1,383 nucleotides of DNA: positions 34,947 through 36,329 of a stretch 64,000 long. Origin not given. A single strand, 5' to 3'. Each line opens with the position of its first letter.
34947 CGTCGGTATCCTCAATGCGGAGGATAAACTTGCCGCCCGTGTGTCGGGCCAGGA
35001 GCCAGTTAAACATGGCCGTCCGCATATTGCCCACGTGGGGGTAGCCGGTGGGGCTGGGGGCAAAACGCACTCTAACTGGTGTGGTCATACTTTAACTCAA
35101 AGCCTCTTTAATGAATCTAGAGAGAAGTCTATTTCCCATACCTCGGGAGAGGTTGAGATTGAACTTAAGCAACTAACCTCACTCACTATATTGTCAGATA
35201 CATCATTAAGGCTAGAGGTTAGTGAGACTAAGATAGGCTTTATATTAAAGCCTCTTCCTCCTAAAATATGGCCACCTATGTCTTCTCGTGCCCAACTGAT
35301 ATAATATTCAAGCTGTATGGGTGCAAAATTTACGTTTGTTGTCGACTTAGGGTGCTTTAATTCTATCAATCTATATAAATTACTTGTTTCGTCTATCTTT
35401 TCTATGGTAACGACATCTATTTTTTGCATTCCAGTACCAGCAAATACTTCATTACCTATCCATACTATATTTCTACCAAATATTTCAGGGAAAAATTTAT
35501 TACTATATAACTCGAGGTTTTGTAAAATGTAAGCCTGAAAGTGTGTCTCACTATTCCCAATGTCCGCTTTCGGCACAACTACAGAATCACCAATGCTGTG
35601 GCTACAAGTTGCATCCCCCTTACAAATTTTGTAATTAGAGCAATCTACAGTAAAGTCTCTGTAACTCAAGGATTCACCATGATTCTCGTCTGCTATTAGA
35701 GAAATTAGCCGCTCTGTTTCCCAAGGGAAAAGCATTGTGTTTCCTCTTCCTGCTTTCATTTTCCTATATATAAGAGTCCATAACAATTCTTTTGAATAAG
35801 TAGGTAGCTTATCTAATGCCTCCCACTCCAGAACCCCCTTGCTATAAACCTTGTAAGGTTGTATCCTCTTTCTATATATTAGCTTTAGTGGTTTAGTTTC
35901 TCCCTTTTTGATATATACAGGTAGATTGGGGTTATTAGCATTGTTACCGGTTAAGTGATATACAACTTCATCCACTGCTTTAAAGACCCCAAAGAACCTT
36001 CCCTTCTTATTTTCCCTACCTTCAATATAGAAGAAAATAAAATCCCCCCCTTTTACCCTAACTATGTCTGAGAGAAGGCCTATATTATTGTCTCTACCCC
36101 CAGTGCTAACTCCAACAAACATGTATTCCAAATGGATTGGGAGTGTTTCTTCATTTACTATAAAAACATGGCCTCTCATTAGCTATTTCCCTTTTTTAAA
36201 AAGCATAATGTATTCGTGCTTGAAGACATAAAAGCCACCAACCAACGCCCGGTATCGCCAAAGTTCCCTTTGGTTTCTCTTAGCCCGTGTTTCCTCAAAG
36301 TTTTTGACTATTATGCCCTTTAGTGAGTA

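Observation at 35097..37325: Methyltransferase + EVE/DCD-reader PD-(D/E)XK nuclease module: an atypical restriction-modification system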

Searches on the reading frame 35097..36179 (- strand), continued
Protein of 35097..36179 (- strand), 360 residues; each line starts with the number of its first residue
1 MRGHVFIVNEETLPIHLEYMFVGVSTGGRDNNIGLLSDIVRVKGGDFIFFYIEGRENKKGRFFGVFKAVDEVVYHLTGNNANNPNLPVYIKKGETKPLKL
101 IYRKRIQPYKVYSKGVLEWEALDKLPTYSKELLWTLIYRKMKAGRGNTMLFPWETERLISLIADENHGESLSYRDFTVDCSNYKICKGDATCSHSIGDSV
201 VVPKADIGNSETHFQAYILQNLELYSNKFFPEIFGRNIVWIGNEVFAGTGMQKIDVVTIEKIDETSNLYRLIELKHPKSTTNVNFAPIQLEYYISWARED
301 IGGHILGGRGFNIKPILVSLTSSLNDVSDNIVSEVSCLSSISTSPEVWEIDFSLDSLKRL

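Call 44: find_encoding_contigs(protein=P0014, flank=5000, max_places=1)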
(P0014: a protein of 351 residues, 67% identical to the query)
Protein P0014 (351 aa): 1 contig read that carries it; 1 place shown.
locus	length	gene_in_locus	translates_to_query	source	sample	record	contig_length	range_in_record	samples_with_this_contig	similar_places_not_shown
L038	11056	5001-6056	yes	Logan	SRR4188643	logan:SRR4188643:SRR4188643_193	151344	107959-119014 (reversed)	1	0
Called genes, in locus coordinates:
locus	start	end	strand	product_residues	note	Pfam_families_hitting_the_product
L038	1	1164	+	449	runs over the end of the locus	PF00289:Biotin_carb_N, PF02222:ATP-grasp, PF02786:CPSase_L_D2, PF07478:Dala_Dala_lig_C, PF02785:Biotin_carb_C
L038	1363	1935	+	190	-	PF13580:SIS_2, PF01380:SIS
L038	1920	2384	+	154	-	PF01467:CTP_transf_like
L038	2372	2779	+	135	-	PF17792:ThiD2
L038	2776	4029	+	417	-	PF01964:ThiC_Rad_SAM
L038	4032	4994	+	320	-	PF01555:N6_N4_Mtase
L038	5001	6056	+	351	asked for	-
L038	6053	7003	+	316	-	PF00288:GHMP_kinases_N, PF08544:GHMP_kinases_C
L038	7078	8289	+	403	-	PF00696:AA_kinase, PF01842:ACT, PF22468:ACT_9, PF13840:ACT_7, PF01842:ACT (weak), PF22468:ACT_9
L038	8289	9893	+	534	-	PF00682:HMGL-like, PF22617:HCS_D2, PF08502:LeuA_dimer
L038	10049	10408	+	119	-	-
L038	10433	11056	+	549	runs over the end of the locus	PF00920:ILVD_EDD_N, PF24877:ILV_EDD_C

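Call 59: search_protein_representatives(alignment_id=A1)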
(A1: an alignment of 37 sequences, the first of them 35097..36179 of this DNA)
Query: 37 sequences, 350 profile positions. Proteins with E-value up to 0.001 (for the whole library): 326; up to 1e-10: 213; up to 1e-30: 94. The best 150 are listed.
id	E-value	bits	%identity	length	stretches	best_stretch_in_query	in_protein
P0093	2.8e-150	516.9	-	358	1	2-349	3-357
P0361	1.7e-137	474.9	-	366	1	1-346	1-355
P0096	2.3e-118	411.9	-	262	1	1-259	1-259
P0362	2.6e-112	392.0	-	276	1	1-265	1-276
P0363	1.1e-86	307.7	-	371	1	1-310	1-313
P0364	1.1e-85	304.4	-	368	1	1-328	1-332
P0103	5.7e-82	292.3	-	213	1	139-349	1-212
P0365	3.0e-80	286.6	-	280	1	107-348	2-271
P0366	1.3e-79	284.4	-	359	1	6-348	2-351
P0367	3.3e-77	276.6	-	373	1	3-348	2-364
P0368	1.2e-75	271.5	-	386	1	1-344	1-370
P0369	1.3e-75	271.3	-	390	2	29-347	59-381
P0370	2.3e-74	267.2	-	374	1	1-330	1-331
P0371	2.3e-74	267.2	-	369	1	1-330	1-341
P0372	6.2e-73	262.5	-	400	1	1-311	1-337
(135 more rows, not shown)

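Call 60: find_encoding_contigs(protein=P0101, flank=4000, max_places=1)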
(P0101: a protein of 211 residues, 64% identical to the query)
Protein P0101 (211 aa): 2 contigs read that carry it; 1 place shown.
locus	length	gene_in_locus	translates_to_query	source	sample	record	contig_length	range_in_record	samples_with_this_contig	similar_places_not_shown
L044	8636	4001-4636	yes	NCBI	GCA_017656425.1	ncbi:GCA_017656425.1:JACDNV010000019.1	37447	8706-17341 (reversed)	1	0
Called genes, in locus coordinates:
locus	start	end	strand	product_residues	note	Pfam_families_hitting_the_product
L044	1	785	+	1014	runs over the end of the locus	PF13271:DUF4062, PF20651:EXOC6_Sec15_N (faint), PF13191:AAA_16 (faint), PF20308:TPR-S (faint), PF04212:MIT (faint), PF07719:TPR_2 (faint), PF13424:TPR_12 (faint), PF13432:TPR_16 (faint), +6 more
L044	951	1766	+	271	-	-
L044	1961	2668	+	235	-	PF01555:N6_N4_Mtase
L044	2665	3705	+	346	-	-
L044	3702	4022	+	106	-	-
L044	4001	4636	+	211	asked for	-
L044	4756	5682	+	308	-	PF01555:N6_N4_Mtase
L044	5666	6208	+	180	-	PF09195:Endonuc-BglII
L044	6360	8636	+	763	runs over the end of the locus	PF00580:UvrD-helicase, PF13245:AAA_19, PF01443:Viral_helicase1 (faint), PF13361:UvrD_C, PF13538:UvrD_C_2 (faint)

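Call 61: find_encoding_contigs(protein=P0105, flank=4000, max_places=1)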
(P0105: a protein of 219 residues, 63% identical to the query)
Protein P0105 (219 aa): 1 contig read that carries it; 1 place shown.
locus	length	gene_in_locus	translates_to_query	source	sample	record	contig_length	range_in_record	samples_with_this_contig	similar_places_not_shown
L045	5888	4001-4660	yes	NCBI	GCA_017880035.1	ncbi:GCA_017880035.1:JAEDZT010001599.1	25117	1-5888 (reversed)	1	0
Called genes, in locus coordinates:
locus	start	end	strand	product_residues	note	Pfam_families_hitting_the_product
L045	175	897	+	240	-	PF12705:PDDEXK_1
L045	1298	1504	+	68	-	-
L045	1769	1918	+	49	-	-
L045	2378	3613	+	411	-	PF01555:N6_N4_Mtase, PF01170:UPF0020 (weak), PF13847:Methyltransf_31 (weak), PF13649:Methyltransf_25 (faint), PF01555:N6_N4_Mtase (weak)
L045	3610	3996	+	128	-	-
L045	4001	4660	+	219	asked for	-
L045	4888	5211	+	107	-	PF00872:Transposase_mut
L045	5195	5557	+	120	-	PF00872:Transposase_mut (weak)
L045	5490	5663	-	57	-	PF13396:PLDc_N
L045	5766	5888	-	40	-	?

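Call 70: search_dna_similar(query=window:35097-36179:-, collection=plasmids, mode=protein, max_evalue=0.00001, max_rows=15)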
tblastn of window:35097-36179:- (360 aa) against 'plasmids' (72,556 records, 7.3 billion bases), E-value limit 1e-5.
No match.

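Call 80: search_protein_families(library=phrogs, proteins=[window:35097-36179:-], max_evalue=0.01)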
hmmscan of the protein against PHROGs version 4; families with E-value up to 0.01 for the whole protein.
window:35097-36179:- (360 aa): 1 family
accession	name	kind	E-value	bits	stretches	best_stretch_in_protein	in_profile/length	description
phrog_24313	-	unknown function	0.0085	17.5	0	199-248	28-72/73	-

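Call 81: fold_search(model_id=the predicted structure, library=viral)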
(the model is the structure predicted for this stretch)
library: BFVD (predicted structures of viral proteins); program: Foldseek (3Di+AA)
matches with E <= 10: 499; with E <= 0.001: 2
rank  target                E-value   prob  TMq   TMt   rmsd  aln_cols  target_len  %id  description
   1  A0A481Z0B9            1.7e-04  0.97  0.29  0.30  21.8       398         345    8  Uncharacterized protein [Mimivirus LCMiAC01]
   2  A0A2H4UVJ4            4.1e-04  0.89  0.26  0.29  23.0       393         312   10  EVE domain-containing protein [Bodo saltans virus]
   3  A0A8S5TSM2            3.8e-03  1.00  0.27  0.31   5.7       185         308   11  (P)ppGpp synthetase, RelA/SpoT family [Podoviridae sp. ctARy1]
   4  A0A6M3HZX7            1.5e-02  0.99  0.20  0.53   4.6       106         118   15  (no name in the UniProt tables at hand)
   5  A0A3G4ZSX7            1.5e-02  0.99  0.22  0.11   4.4       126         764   14  Superfamily II DNA or RNA helicase [Terrestrivirus sp.]
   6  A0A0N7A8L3            1.8e-02  0.77  0.19  0.33   5.8       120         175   16  (no name in the UniProt tables at hand)
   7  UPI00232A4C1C         2.4e-02  0.90  0.21  0.27   6.0       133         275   13  (no name look-up for this kind of identifier)
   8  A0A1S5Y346            3.5e-02  0.92  0.21  0.45   4.6       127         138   13  Uncharacterized protein [uncultured archaeal virus]
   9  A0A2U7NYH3            3.7e-02  0.54  0.22  0.40   7.8       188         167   13  ASCH domain-containing protein [Hot spring virus BHS1]
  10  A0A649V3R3            3.7e-02  0.35  0.17  0.22  16.6       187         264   10  (no name in the UniProt tables at hand)
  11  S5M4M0                4.7e-02  0.47  0.21  0.26  13.1       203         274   11  Uncharacterized protein [Bacillus phage JL]
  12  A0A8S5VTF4            5.6e-02  0.92  0.22  0.34   4.8       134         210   13  Uncharacterized protein [Ackermannviridae sp.]
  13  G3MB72                6.3e-02  0.87  0.18  0.27   5.8       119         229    9  Gp692 [Bacillus phage G]
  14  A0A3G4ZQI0            6.3e-02  0.51  0.22  0.37   6.0       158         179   16  Uncharacterized protein [Terrestrivirus sp.]
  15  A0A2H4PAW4            6.3e-02  0.30  0.19  0.12  16.4       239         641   14  (no name in the UniProt tables at hand)
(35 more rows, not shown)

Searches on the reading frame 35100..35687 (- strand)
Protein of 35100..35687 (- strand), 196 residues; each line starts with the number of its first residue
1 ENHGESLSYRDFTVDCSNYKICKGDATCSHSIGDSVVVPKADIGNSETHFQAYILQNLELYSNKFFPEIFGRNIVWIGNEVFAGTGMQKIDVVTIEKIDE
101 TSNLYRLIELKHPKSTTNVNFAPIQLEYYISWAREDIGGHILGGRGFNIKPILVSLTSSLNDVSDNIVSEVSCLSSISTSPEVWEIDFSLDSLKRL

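Call 36: predict_structure(alignment_id=A2)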
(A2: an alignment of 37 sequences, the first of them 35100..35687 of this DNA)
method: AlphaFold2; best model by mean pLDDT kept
length: 196 residues; sequences in the alignment: 37
mean_pLDDT: 90.6   pTM: 0.80
mean pLDDT of the five models: 90.6, 89.4, 89.3, 87.7, 85.0
residues with pLDDT >= 90: 141; 70-90: 39; 50-70: 16; < 50: 0
segments of 3 or more residues with pLDDT < 50: none
pLDDT, mean of each block of 10 residues (from residue 1): 70 84 73 80 94 96 97 96 81 96 96 82 95 93 94 96 96 97 97 97
secondary structure, 60 per line:
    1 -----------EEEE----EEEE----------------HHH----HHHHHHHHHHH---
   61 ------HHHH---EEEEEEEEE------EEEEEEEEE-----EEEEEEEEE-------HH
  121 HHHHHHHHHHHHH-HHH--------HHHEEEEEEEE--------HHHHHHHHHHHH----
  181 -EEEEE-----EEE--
elements in order: E12-15 E20-23 H47-57 H67-70 E74-82 E89-97 E103-111 H119-133 E149-156 H165-176 E182-186 E192-194

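Call 40: fold_search(model_id=the predicted structure, library=pdb)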
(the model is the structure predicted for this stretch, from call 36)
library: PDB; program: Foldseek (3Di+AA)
matches with E <= 10: 565; with E <= 0.001: 0
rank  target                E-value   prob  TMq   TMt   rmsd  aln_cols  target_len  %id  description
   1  4ceh_B                1.0e-01  0.16  0.24  0.06  12.1       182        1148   15  Crystal structure of AddAB with a forked DNA substrate (released 2014-03-12)
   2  4cej_B                1.4e-01  0.16  0.24  0.06  11.9       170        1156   15  Crystal structure of AddAB-DNA-ADPNP complex at 3 Angstrom resolution (released 2014-03-12)
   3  3u44_B                1.6e-01  0.12  0.22  0.05  11.8       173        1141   12  Crystal structure of AddAB-DNA complex (released 2012-03-21)
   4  9f38_A                2.3e-01  0.21  0.23  0.08   8.9       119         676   13  BsmI (wild-type) crystallized with Ca2+ and cognate dsDNA (released 2025-04-02)
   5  9vx6_O                2.4e-01  0.15  0.24  0.13   8.6       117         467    8  Helical structure of gRNA-tDNA SPARDA complex (released 2026-01-14)
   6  9qcc_F                2.8e-01  0.15  0.22  0.12   6.6       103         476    7  Activated XauSPARDA filament assembly with bound dsDNA substrate (released 2025-12-17)
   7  8vx9_A                2.9e-01  0.23  0.34  0.28   7.3       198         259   10  Structure of HamAB apo complex from the Escherichia coli Hachiman defense system (released 2024-03-13)
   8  3u4q_B                3.1e-01  0.08  0.20  0.05  12.3       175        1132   12  Structure of AddAB-DNA complex at 2.8 angstroms (released 2012-03-21)
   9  5trc_A                3.8e-01  0.18  0.26  0.15   7.1       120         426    8  Crystal structure of phosphorylated AC3-AC5 domains of yeast acetyl-CoA carboxylase (released 2016-12-07)
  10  6utq_F                4.3e-01  0.16  0.20  0.17   5.6        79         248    9  LarE, a sulfur transferase involved in synthesis of the cofactor for lactate racemase in complex with cadmium (released 2019-11-06)
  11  6om8_J                4.6e-01  0.41  0.24  0.12   4.4        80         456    9  Caenorhabditis Elegans UDP-Glucose Dehydrogenase in complex with UDP-Xylose (released 2019-05-22)
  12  9jsz_E                4.6e-01  0.11  0.22  0.12   9.0       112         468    8  active NbaSPARDA complexes (released 2025-04-02)
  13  9qcc_J                4.8e-01  0.21  0.26  0.13   5.8       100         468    7  Activated XauSPARDA filament assembly with bound dsDNA substrate (released 2025-12-17)
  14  5udw_E                4.8e-01  0.16  0.21  0.18   5.4        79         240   10  LarE, a sulfur transferase involved in synthesis of the cofactor for lactate racemase, in complex with nickel (released 2017-08-23)
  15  5i6e                  4.8e-01  0.14  0.27  0.10   6.7       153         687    6  Crystal structure of the central domain of yeast acetyl-CoA carboxylase (released 2016-04-20)
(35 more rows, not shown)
